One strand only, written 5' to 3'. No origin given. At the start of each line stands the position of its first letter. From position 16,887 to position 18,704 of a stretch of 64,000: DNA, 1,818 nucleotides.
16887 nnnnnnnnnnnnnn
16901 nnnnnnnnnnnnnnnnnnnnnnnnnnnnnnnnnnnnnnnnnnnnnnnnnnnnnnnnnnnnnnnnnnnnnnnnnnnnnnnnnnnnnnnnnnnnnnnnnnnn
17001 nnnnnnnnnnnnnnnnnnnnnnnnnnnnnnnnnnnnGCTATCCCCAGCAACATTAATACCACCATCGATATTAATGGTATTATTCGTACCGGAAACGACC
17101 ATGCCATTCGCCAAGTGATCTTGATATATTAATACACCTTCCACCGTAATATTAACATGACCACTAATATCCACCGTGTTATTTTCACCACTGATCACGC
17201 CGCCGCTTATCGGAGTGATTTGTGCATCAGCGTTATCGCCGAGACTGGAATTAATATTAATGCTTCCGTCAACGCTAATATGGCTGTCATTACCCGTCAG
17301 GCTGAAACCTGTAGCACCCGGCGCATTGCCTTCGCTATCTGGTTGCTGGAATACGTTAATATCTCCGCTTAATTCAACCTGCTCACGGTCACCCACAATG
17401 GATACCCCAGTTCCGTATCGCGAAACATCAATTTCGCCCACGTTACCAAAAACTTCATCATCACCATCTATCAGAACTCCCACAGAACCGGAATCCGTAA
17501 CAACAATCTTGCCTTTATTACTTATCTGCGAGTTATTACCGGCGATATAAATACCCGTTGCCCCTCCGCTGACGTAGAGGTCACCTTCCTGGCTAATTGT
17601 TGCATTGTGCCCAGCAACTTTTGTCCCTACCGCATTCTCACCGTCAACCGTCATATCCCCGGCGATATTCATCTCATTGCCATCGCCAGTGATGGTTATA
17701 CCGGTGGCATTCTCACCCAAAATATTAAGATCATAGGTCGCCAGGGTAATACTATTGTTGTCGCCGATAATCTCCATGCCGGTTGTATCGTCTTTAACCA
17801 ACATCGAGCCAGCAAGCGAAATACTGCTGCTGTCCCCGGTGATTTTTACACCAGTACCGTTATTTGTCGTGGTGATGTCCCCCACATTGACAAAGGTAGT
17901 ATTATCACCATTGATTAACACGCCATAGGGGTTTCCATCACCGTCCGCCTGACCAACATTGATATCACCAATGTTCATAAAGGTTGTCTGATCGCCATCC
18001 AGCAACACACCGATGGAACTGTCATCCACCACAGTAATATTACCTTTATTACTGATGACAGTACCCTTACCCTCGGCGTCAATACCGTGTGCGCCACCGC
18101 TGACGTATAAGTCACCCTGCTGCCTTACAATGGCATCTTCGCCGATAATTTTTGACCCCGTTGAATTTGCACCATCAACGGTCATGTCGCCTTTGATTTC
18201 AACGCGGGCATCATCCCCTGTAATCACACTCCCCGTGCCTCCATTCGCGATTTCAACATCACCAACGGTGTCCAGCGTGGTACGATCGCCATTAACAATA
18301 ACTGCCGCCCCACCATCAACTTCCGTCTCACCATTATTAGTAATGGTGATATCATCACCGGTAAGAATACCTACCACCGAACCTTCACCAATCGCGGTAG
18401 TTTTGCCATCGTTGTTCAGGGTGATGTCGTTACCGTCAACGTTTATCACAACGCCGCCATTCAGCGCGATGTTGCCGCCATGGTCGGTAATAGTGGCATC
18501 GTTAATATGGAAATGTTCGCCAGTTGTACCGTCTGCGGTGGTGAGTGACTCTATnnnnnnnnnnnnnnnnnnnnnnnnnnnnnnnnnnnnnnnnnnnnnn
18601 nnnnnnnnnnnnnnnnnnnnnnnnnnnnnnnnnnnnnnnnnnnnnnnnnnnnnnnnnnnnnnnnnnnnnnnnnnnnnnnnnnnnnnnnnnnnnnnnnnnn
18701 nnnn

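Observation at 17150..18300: Long internal direct repeats (~534-bp period) in the ydbA passenger region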

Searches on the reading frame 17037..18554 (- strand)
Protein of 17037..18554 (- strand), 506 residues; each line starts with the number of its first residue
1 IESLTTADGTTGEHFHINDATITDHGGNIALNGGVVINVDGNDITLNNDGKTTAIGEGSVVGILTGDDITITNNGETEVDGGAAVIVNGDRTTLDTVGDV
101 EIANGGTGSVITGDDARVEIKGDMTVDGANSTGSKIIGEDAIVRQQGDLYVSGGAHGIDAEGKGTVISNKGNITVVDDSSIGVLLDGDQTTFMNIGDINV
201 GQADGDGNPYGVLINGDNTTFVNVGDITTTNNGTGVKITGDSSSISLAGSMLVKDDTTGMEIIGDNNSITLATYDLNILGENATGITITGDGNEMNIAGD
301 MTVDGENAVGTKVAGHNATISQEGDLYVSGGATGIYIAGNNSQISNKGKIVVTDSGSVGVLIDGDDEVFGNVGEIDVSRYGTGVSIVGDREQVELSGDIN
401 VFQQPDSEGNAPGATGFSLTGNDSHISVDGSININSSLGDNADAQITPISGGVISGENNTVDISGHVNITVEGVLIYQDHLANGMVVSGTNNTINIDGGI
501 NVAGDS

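Call 43: predict_structure(alignment_id=A2)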
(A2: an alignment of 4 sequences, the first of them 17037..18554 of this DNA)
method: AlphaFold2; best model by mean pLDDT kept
length: 506 residues; sequences in the alignment: 4
mean_pLDDT: 88.4   pTM: 0.88
mean pLDDT of the five models: 88.4, 86.3, 86.3, 86.0, 83.9
residues with pLDDT >= 90: 347; 70-90: 100; 50-70: 41; < 50: 18
segments of 3 or more residues with pLDDT < 50: 1-14, 32-34
pLDDT, mean of each block of 10 residues (from residue 1): 40 52 57 54 75 71 79 87 85 92 93 94 94 96 97 95 97 92 97 97 77 98 96 94 95 94 98 88 96 96 96 95 96 95 96 95 95 94 96 96 85 93 96 89 82 97 96 70 92 95 82
secondary structure, 60 per line:
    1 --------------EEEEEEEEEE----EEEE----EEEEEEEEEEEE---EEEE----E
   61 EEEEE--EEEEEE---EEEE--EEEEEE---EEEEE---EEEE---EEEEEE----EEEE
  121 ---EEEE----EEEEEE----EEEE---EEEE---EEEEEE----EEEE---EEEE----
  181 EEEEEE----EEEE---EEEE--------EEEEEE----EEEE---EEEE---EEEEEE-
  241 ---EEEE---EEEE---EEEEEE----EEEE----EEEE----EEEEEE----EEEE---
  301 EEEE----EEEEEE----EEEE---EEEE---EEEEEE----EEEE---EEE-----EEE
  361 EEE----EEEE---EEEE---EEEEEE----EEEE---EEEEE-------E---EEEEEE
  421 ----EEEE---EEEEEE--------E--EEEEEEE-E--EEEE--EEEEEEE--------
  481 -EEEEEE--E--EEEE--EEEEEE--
elements in order: E15-24 E29-32 E37-48 E52-55 E60-65 E68-73 E77-80 E83-88 E92-96 E100-103 E107-112 E117-120 E124-127 E132-137 E142-145 E149-152 E156-161 E166-169 E173-176 E181-186 E191-194 E198-201 E210-215 E220-223 E227-230 E234-239 E244-247 E251-254 E258-263 E268-271 E276-279 E284-289 E294-297 E301-304 E309-314 E319-322 E326-329 E333-338 E343-346 E350-352 E358-363 E368-371 E375-378 E382-387 E392-395 E399-403 E415-420 E425-428 E432-437 E449-455 E460-463 E466-472 E482-487 E493-496 E499-504

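Call 45: fold_search(model_id=the predicted structure, library=pdb)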
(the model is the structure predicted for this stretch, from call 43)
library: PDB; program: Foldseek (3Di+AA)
matches with E <= 10: 320; with E <= 0.001: 0
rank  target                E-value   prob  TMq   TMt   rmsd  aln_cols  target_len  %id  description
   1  7koh_C                1.3e-03  0.75  0.20  0.19  15.7       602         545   13  Crystal structure of antigen 43 from Escherichia coli EDL933 (released 2022-03-09)
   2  7ko9                  2.5e-03  0.77  0.23  0.22  15.7       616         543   15  Crystal structure of antigen 43 from uropathogenic Escherichia coli UTI89 (released 2022-03-09)
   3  7koh_A                2.7e-03  0.57  0.21  0.20  16.5       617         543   13  Crystal structure of antigen 43 from Escherichia coli EDL933 (released 2022-03-09)
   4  8bwk_C                3.6e-03  0.35  0.18  0.14  22.1       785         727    8  Metagenomic derived PL6 alginate lyase (released 2023-12-20)
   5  8bwk_A                7.1e-03  0.25  0.16  0.13  22.0       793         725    9  Metagenomic derived PL6 alginate lyase (released 2023-12-20)
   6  5gkd_A                7.1e-03  0.21  0.16  0.13  22.9       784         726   10  Structure of PL6 family alginate lyase AlyGC (released 2017-02-08)
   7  7koh_B                8.3e-03  0.38  0.19  0.18  16.3       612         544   14  Crystal structure of antigen 43 from Escherichia coli EDL933 (released 2022-03-09)
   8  2pyg_B                1.3e-02  0.35  0.17  0.20  14.7       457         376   12  Azotobacter vinelandii Mannuronan C-5 epimerase AlgE4 A-module (released 2008-05-27)
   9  8bwk_B                1.3e-02  0.20  0.16  0.13  21.4       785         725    9  Metagenomic derived PL6 alginate lyase (released 2023-12-20)
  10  7kob                  1.5e-02  0.66  0.22  0.28  11.5       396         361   18  Crystal structure of antigen 43b from Escherichia coli CFT073 (released 2022-03-09)
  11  4kh3                  1.6e-02  0.21  0.16  0.17  18.6       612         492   15  Structure of a bacterial self-associating protein (released 2014-01-15)
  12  8bwk_D                1.6e-02  0.20  0.19  0.15  22.3       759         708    8  Metagenomic derived PL6 alginate lyase (released 2023-12-20)
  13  2pyh_B                1.9e-02  0.51  0.21  0.26  14.8       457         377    9  Azotobacter vinelandii Mannuronan C-5 epimerase AlgE4 A-module complexed with mannuronan trisaccharide (released 2008-05-27)
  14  2x85_A                2.2e-02  0.94  0.35  0.31  10.7       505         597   10  Tailspike protein of E. coli bacteriophage HK620 in complex with hexasaccharide (released 2011-03-23)
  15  7vul_B                2.6e-02  0.66  0.24  0.20  12.5       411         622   11  Structure of Klebsiella Phage P560 depolymerase (released 2022-11-16)
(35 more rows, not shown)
